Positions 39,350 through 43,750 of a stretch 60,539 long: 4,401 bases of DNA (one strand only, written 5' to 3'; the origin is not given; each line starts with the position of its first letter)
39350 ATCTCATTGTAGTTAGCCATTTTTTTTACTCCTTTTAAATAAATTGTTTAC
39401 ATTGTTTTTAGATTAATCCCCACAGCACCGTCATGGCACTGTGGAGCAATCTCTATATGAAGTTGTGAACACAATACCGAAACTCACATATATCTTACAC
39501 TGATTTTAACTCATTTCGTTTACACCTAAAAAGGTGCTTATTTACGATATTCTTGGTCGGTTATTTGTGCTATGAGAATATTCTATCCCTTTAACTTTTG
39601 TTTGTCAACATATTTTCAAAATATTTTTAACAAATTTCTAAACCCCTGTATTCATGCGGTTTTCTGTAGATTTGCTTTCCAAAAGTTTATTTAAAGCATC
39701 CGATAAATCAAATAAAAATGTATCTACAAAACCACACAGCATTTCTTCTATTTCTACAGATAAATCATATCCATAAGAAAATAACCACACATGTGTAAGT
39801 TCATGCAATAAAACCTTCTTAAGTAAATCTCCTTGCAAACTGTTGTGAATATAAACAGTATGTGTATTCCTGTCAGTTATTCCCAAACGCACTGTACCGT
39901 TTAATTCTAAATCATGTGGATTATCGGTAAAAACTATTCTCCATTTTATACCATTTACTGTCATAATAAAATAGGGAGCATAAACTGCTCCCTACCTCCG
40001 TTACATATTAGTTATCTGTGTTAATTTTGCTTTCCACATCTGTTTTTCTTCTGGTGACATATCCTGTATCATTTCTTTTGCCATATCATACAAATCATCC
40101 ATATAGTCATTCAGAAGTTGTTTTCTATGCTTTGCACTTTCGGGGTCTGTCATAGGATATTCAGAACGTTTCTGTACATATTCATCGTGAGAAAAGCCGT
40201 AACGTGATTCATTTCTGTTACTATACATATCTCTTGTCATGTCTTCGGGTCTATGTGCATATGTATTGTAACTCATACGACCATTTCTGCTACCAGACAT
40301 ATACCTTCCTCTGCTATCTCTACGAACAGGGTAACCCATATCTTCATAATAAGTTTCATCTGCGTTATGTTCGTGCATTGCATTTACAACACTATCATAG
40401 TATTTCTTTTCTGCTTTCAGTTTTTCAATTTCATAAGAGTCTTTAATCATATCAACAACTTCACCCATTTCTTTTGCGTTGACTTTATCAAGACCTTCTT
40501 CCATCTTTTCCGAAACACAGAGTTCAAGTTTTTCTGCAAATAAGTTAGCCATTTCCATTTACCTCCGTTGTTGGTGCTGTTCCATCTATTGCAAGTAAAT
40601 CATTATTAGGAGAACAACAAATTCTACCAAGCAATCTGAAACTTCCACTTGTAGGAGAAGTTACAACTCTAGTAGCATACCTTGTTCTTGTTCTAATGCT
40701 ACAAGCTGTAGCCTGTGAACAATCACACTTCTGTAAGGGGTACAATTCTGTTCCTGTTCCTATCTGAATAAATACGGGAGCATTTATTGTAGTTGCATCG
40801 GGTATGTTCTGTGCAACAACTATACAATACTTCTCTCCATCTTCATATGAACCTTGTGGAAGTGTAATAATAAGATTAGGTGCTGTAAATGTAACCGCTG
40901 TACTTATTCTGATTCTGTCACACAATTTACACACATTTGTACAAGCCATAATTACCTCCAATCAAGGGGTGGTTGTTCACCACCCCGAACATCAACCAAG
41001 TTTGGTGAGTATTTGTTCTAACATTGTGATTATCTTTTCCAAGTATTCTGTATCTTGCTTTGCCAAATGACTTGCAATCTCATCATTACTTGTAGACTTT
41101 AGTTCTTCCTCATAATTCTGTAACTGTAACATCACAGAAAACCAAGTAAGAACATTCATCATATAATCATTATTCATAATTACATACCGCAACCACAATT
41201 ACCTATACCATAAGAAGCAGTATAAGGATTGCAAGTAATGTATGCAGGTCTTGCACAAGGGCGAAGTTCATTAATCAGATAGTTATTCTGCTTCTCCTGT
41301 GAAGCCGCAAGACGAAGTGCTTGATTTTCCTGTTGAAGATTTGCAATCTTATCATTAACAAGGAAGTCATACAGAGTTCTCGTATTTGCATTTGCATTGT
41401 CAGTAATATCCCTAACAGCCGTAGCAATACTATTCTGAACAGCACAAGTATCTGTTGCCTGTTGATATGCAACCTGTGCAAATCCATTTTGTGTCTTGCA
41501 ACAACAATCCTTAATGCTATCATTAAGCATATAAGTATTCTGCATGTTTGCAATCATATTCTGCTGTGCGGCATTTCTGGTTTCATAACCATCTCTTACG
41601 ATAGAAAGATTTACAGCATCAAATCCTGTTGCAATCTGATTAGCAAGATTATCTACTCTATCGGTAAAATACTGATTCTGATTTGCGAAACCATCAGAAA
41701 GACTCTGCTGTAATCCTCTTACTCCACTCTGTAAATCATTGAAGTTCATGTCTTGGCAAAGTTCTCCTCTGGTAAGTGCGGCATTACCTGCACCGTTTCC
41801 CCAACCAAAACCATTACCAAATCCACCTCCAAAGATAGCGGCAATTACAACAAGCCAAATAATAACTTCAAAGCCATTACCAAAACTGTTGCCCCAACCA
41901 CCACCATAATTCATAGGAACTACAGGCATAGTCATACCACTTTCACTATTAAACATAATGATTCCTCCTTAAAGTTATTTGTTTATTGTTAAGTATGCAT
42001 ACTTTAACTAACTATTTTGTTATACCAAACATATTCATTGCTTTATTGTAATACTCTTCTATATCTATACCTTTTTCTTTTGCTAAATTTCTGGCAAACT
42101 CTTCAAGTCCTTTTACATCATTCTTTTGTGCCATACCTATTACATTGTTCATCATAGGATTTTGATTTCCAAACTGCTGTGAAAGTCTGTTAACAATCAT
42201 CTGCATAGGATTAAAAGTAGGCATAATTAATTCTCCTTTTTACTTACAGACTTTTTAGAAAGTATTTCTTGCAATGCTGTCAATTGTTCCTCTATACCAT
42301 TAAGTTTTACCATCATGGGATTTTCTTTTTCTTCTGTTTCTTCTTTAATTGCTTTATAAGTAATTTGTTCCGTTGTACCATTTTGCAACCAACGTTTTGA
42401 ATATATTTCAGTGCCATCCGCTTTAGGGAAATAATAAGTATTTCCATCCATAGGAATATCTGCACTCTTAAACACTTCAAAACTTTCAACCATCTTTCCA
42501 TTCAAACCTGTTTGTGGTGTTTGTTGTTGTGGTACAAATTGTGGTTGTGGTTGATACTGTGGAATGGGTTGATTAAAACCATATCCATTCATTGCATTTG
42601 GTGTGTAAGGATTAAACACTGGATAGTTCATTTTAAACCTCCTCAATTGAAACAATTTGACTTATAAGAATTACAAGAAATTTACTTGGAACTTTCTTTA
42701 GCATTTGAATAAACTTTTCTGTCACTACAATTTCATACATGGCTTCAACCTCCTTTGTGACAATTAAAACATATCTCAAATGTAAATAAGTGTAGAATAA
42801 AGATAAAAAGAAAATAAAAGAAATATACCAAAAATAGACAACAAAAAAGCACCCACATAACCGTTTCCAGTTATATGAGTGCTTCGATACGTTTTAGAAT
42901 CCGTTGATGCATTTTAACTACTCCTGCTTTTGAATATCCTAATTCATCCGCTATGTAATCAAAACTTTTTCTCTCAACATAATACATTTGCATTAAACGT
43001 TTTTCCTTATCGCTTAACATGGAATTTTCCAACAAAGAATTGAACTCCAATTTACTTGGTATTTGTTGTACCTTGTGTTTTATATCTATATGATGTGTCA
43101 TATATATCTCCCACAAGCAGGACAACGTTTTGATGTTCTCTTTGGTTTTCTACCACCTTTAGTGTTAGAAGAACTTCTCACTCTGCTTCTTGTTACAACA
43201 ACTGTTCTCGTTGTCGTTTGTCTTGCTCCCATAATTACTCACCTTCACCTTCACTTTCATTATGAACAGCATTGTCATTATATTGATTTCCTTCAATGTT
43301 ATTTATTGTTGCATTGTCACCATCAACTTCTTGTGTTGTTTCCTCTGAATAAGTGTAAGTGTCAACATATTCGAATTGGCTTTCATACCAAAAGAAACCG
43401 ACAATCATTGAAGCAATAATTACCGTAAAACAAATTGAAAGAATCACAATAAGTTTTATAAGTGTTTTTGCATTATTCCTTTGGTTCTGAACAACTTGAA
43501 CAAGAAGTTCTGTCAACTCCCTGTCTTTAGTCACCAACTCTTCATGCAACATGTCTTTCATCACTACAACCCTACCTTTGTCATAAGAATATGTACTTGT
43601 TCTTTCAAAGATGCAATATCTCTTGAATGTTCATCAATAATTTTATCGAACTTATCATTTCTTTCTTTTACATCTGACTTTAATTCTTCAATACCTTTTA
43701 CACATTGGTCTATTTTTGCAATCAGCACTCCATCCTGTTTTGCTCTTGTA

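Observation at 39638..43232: Terminal accessory operon of Gly/Cys/Gln-rich proteins behind a region-4-only sigma-like gene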

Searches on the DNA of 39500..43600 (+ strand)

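Call 4: search_dna_similar(query=window:39500-43600:+, collection=phages, mode=near, max_rows=20)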
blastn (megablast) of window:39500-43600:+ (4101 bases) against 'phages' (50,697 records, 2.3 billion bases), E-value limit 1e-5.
No match.

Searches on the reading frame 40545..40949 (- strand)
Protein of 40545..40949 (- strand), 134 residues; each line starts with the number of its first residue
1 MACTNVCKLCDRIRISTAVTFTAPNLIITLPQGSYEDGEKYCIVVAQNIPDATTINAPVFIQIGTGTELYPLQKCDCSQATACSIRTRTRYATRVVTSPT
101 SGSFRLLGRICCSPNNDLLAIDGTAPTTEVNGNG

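Call 5: search_protein_families(library=pfam, max_evalue=1, proteins=[window:40545-40949:-])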
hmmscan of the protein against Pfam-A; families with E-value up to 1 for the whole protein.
window:40545-40949:- (134 aa): 0 families

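Call 6: search_protein_families(library=phrogs, max_evalue=0.1, proteins=[window:40545-40949:-])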
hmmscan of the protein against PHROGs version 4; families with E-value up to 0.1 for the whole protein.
window:40545-40949:- (134 aa): 0 families

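Call 8: search_dna_similar(query=window:40545-40949:-, collection=phages, mode=protein, max_rows=30, max_evalue=0.01)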
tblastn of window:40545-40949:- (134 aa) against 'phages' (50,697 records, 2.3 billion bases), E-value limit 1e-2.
Records with a match: 9; places in all: 9; records where one place covers at least 80% of the query: 5.
Best place of each record, by identity: 60-80% 3; <60% 6.
By first word of the organism name: Bacteriophage 4; Clostridium 3; bajarodcaudo 2.
By host as written in the record: - 5; Peromyscus fraterculus 1; Clostridium perfringens 1; Clostridium perfringens 2589 1; Clostridium perfringens JCM 1290 1.
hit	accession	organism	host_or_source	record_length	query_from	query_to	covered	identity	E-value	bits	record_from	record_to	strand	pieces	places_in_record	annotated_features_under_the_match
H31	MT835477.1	Bacteriophage sp.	human fecal samples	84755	1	123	92%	69.1%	3e-42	153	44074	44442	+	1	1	record has no annotation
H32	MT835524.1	Bacteriophage sp.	human fecal samples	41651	1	128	96%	59.7%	4e-35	133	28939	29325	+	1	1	record has no annotation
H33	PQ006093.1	bajarodcaudo virus 2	Neotoma bryanti feces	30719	1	129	96%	54.3%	3e-30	119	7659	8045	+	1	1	hypothetical protein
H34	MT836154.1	Bacteriophage sp.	human fecal samples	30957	1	111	83%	61.6%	2e-28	113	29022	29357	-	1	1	record has no annotation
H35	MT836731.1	Bacteriophage sp.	human fecal samples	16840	1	111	83%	61.6%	8e-28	112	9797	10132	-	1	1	record has no annotation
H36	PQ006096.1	bajarodcaudo virus 5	Peromyscus fraterculus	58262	1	72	54%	35.9%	8e-4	44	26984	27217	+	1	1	hypothetical protein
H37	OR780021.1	Clostridium phage XP41-N3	Clostridium perfringens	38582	16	73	43%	43.3%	6e-3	41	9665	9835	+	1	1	hypothetical protein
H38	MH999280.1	Clostridium phage CPD1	Clostridium perfringens 2589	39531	16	73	43%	41.7%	4e-3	42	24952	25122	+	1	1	hypothetical protein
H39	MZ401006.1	Clostridium phage CPQ4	Clostridium perfringens JCM 1290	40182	16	72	43%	42.4%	6e-3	41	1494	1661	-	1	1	hypothetical protein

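Call 11: find_homologous_proteins(query=window:40545-40949:-, max_evalue=0.001)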
Query window:40545-40949:- (134 aa): 3601 proteins with E <= 0.001 among 3607 candidates; the best 120 are listed.
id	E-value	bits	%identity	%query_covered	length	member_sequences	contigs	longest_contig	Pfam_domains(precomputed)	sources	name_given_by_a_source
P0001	3.5e-81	287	98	100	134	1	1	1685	-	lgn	-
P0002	3.8e-81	287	99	100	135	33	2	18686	-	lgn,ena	-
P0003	9.9e-80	283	97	100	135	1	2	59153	-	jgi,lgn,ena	-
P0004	3.5e-79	281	96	100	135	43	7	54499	-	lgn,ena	-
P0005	2.1e-75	269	92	98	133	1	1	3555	-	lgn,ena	-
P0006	2.5e-75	269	88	100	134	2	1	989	-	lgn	-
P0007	2.6e-73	262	93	95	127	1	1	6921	-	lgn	-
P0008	8.9e-73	260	93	95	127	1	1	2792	-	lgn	-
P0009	9.9e-73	260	93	95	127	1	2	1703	-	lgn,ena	-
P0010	1.1e-72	260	93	95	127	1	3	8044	-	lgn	-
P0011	1.2e-72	260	92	95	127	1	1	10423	-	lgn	-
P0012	1.5e-72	260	93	95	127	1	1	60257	-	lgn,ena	-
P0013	1.7e-72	259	92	95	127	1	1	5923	-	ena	-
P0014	2.6e-72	259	92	95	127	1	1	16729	-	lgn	-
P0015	3.3e-72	258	92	95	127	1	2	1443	-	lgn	-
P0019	2.0e-70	253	88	96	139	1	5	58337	-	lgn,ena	-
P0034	8.8e-64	231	77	100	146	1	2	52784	-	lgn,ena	-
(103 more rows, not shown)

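Call 16: search_solved_structures(query=A1, max_evalue=10, show_alignments=2)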
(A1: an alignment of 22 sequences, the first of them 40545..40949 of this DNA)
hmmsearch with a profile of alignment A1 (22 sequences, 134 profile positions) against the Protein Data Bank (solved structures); distinct sequences matched with E-value up to 10: 0.

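Call 24: predict_structure(alignment_id=A1)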
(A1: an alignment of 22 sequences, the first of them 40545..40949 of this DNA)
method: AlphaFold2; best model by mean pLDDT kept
length: 134 residues; sequences in the alignment: 22
mean_pLDDT: 45.7   pTM: 0.40
mean pLDDT of the five models: 45.7, 42.7, 41.5, 39.7, 39.1
residues with pLDDT >= 90: 0; 70-90: 0; 50-70: 51; < 50: 83
segments of 3 or more residues with pLDDT < 50: 1-9, 50-57, 71-84, 86-134
pLDDT, mean of each block of 10 residues (from residue 1): 40 58 61 56 53 50 56 44 44 34 39 33 31 30
secondary structure, 60 per line:
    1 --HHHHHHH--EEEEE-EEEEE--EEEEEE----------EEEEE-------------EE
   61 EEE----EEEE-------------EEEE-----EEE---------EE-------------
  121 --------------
elements in order: H3-9 E12-16 E18-22 E25-30 E41-45 E59-63 E68-71 E85-88 E94-96

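Call 30: search_protein_families(library=pfam, alignment_id=A3, max_evalue=1)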
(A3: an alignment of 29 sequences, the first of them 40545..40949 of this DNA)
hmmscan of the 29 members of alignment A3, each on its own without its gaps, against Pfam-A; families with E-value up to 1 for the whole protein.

A. member 1, window:40545-40949:- (134 aa): 0 families

B. families by the number of members that match (of 29 scanned): 8 families
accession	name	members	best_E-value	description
PF14601.11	TFX_C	7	0.022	DNA_binding protein, TFX, C-term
PF22514.2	EXPB1_D1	3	0.021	EXPB1-like domain 1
PF00187.25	Chitin_bind_1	1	0.02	Chitin recognition protein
PF19373.4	DUF5948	1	0.032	Family of unknown function (DUF5948)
PF00802.24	Glycoprotein_G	1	0.088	Pneumovirus attachment glycoprotein G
PF03504.19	Chlam_OMP6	1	0.1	Chlamydia cysteine-rich outer membrane protein 6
PF17813.7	RET_CLD4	1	0.6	RET Cadherin like domain 4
PF06467.20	zf-FCS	1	0.9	MYM-type Zinc finger with FCS sequence motif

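Call 31: find_homologous_proteins(query=A3, max_evalue=0.001)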
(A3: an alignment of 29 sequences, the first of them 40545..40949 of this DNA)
Query A3 (29 sequences) (134 aa, profile of the alignment): 4041 proteins with E <= 0.001 among 8000 candidates; the best 120 are listed.
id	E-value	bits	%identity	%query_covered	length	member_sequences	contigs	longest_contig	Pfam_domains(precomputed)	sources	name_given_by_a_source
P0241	2.6e-61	223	71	96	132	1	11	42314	-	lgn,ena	-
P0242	6.1e-61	222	71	96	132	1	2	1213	-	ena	-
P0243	6.5e-61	222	71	96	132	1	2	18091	-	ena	-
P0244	6.8e-61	222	70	99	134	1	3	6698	-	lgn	-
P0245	6.9e-61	222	71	96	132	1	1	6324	-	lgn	-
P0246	9.1e-61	221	66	91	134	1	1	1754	-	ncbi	-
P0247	1.3e-60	221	70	96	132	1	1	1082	-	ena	-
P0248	1.4e-60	221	71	96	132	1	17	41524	-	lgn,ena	-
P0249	1.4e-60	221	69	96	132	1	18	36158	-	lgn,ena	-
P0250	1.4e-60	221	71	96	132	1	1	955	-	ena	-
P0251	1.5e-60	221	71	96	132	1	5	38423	-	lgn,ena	-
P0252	1.5e-60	221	68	96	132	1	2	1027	-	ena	-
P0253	1.6e-60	221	70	96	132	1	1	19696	-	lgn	-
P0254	1.6e-60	221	69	96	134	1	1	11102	-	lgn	-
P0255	1.7e-60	220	67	98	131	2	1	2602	-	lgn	-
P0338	1.2e-59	218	63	92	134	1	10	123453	-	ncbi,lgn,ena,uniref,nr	ncbi:hypothetical protein D7X94_08760 [Acutalibacter sp. 1XD8-33]|uniref:hypothetical protein n=1 Ta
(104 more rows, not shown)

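Call 52: find_encoding_contigs(protein=P0338, flank=10000, max_places=3)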
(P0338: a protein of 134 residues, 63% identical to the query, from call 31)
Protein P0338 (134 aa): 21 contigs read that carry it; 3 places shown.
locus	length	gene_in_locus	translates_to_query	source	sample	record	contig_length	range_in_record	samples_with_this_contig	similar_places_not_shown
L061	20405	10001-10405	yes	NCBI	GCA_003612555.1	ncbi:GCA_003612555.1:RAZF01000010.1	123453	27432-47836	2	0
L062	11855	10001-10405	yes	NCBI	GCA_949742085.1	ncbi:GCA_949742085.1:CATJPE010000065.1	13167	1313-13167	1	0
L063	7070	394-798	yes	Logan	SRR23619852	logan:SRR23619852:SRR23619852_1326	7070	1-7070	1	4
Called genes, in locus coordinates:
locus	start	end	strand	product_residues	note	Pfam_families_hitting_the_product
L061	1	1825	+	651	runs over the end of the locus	-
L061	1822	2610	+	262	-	-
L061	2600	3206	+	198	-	-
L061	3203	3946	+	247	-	-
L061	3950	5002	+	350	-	PF07484:Collar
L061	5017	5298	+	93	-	-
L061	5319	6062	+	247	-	PF01510:Amidase_2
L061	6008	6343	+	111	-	-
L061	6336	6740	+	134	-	-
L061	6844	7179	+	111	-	-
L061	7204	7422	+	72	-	-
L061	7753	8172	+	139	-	-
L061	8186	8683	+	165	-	-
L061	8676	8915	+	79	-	-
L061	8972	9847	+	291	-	-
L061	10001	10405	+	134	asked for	-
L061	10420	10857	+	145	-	-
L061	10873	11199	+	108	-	-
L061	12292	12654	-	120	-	PF13560:HTH_31 (weak), PF01381:HTH_3, PF18430:DBD_HTH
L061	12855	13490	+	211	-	PF00440:TetR_N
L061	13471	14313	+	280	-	PF01551:Peptidase_M23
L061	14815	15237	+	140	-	PF08281:Sigma70_r4_2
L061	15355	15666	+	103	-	-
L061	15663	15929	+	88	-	PF21757:DUF6870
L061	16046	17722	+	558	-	PF00239:Resolvase, PF07508:Recombinase, PF13408:Zn_ribbon_recom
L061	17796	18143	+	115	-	PF12844:HTH_19 (weak), PF01381:HTH_3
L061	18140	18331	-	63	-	PF14205:Cys_rich_KTR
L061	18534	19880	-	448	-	PF00672:HAMP (weak), PF00512:HisKA, PF02518:HATPase_c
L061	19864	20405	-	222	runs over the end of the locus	PF00072:Response_reg, PF00486:Trans_reg_C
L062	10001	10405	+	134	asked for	-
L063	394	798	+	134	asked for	-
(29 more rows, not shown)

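Call 53: search_protein_families(library=padloc, max_evalue=0.1, proteins=[window:40545-40949:-, L061:7753-8172:+])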
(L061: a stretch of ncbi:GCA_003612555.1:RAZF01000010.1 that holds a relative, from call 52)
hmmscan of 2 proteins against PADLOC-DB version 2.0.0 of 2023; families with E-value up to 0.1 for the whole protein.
window:40545-40949:- (134 aa): 0 families

L061:7753-8172:+ (139 aa): 0 families

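Call 71: find_encoding_contigs(protein=P0019, flank=4500, max_places=1)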
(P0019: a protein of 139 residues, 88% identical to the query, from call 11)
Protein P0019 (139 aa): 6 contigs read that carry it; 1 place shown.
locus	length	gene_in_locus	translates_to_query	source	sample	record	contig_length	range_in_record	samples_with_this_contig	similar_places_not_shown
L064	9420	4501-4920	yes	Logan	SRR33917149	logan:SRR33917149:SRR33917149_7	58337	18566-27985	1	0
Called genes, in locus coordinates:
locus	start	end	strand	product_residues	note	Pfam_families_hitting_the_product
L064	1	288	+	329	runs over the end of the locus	-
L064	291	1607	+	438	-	-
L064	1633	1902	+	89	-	-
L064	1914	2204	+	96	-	-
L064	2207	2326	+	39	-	-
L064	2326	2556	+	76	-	-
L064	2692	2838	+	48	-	-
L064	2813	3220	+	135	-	-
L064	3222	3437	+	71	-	-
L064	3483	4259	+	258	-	-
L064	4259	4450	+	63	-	-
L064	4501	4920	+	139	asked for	-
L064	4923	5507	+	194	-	-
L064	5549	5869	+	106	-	-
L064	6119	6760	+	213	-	-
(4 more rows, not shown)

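Call 72: find_encoding_contigs(protein=P0034, flank=4500, max_places=1)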
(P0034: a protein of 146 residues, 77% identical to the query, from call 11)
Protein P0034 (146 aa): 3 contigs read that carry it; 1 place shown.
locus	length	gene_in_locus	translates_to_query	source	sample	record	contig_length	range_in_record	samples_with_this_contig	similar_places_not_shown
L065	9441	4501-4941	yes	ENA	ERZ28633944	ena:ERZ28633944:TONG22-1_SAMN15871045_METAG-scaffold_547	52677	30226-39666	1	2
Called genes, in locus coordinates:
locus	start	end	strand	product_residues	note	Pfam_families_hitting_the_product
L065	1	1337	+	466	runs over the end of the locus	-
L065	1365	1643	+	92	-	-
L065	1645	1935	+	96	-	-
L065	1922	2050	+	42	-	-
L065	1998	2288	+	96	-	-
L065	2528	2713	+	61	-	-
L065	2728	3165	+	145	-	-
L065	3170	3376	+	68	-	-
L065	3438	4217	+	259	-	-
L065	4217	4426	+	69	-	-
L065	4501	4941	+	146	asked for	-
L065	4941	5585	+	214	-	-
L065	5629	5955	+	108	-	-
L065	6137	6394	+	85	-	-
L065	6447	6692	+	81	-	-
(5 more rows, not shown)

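Call 80: search_protein_families(library=phrogs, max_evalue=0.001, proteins=[L061:10420-10857:+])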
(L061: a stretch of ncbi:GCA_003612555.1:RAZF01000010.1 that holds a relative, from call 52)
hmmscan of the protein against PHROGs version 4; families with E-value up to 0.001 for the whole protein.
L061:10420-10857:+ (145 aa): 1 family
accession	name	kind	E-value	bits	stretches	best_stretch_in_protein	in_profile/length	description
phrog_28802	-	unknown function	2.5e-08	35.4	1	3-88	4-86/190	-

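Call 87: search_dna_similar(query=window:40545-40949:-, collection=plasmids, mode=protein, max_rows=15, max_evalue=0.001)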
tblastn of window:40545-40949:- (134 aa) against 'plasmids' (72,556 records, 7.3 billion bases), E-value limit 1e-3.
No match.
